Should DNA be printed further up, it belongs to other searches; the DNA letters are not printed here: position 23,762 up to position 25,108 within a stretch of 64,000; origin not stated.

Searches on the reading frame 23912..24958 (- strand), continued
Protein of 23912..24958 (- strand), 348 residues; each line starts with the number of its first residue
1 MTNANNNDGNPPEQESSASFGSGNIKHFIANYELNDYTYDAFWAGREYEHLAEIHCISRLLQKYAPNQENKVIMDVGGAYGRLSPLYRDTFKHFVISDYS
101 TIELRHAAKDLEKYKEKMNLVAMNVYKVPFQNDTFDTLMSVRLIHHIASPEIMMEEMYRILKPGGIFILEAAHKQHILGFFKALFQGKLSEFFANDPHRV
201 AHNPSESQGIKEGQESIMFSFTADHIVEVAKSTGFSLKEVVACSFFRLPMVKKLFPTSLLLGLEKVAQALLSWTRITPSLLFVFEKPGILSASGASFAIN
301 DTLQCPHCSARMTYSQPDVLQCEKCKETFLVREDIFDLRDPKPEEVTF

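Call 66: fold_search(model_id=the predicted structure, library=pdb)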
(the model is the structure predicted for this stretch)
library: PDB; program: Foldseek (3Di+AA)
matches with E <= 10: 1912; with E <= 0.001: 1603
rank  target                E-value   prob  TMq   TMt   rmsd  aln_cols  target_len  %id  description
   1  3g5l_A                5.8e-13  1.00  0.46  0.70   5.5       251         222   16  Crystal structure of putative S-adenosylmethionine dependent methyltransferase from Listeria monocytogenes (released 2009-02-17)
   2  6f5z_B                9.5e-13  1.00  0.47  0.69   7.0       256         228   18  Complex between the Haloferax volcanii Trm112 methyltransferase activator and the Hvo_0019 putative methyltransferase (released 2018-07-11)
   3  2avn_A                1.4e-12  1.00  0.54  0.74   4.1       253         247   17  CRYSTAL STRUCTURE OF A UBIQUINONE/MENAQUINONE BIOSYNTHESIS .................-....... PROTEIN (TM1389) FROM THERMOTOGA  (released 2005-10-18)
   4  3g5l_B                1.5e-12  1.00  0.44  0.70   5.1       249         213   14  Crystal structure of putative S-adenosylmethionine dependent methyltransferase from Listeria monocytogenes (released 2009-02-17)
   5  6f5z_A                2.4e-12  1.00  0.47  0.68   6.2       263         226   17  Complex between the Haloferax volcanii Trm112 methyltransferase activator and the Hvo_0019 putative methyltransferase (released 2018-07-11)
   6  4pne_B                2.7e-12  1.00  0.42  0.53  10.5       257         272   14  Crystal Structure of the [4+2]-Cyclase SpnF (released 2015-02-18)
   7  8zc7_B                7.1e-12  1.00  0.45  0.57   7.8       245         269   18  Crystallographic analysis of MitM, which catalyzes the post-mitosane modification in mitomycin biosynthesis (released 2024-11-27)
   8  3l8d                  8.0e-12  1.00  0.43  0.73   7.2       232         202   13  Crystal structure of methyltransferase from Bacillus Thuringiensis (released 2010-01-12)
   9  1ri1                  8.0e-12  1.00  0.44  0.59   8.3       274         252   15  Structure and mechanism of mRNA cap (guanine N-7) methyltransferase (released 2004-02-03)
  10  4pne_A                1.0e-11  1.00  0.45  0.56   9.4       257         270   14  Crystal Structure of the [4+2]-Cyclase SpnF (released 2015-02-18)
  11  6wj7_B                1.1e-11  1.00  0.48  0.74   3.8       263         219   15  The structure of NTMT1 in complex with compound C2A (released 2020-08-19)
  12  5gm2_L                1.6e-11  1.00  0.43  0.55  15.7       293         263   13  Crystal structure of methyltransferase TleD complexed with SAH and teleocidin A1 (released 2016-09-28)
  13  5gm1_K                1.7e-11  1.00  0.42  0.51  12.4       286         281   12  Crystal structure of methyltransferase TleD complexed with SAH (released 2016-09-28)
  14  8zc8_B                1.9e-11  1.00  0.44  0.54   8.7       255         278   16  The structure of MitM and mitomycin A with SAH in mitomycin (released 2024-11-27)
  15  5gm1_C                2.1e-11  1.00  0.44  0.54  12.2       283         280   13  Crystal structure of methyltransferase TleD complexed with SAH (released 2016-09-28)
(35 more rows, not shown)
